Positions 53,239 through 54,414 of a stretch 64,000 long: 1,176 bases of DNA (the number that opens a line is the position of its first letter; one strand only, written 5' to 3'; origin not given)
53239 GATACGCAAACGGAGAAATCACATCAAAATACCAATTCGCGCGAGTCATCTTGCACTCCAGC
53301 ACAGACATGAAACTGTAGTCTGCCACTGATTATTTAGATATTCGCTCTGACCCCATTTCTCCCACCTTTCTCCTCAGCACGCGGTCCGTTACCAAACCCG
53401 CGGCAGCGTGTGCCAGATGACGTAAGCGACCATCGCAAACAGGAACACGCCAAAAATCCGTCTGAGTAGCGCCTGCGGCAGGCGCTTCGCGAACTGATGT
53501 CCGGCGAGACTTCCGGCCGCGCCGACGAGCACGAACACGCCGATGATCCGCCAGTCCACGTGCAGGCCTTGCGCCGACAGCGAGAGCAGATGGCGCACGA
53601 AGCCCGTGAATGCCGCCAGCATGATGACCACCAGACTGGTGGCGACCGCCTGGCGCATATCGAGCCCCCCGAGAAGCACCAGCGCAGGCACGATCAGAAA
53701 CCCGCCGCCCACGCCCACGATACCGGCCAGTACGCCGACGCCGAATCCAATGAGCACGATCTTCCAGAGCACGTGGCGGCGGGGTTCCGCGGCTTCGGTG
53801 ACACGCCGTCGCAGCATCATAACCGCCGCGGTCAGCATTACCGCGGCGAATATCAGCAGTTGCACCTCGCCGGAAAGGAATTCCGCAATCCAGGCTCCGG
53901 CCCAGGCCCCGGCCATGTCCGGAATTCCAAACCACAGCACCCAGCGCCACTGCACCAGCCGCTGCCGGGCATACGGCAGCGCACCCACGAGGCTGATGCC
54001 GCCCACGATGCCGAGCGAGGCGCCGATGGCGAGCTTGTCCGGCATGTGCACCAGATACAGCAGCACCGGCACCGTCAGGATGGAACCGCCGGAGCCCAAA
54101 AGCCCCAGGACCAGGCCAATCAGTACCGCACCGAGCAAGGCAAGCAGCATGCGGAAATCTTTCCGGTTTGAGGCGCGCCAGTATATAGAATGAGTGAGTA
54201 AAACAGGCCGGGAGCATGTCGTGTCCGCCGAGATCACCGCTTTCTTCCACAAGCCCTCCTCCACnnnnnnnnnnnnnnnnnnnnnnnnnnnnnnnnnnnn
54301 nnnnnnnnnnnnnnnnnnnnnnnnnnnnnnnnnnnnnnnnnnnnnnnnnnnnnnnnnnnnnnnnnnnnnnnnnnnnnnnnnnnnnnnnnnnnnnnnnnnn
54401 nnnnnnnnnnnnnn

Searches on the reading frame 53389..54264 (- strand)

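Call 75: search_protein_families(library=pfam, proteins=[window:53389-54264:-], max_evalue=0.000001)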
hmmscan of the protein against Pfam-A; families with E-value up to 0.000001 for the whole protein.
window:53389-54264:- (291 aa): 1 family
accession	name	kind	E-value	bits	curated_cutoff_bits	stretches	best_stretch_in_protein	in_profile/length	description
PF01925.25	TauE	-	3.1e-54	184.6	32.6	1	43-281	2-236/237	Sulfite exporter TauE/SafE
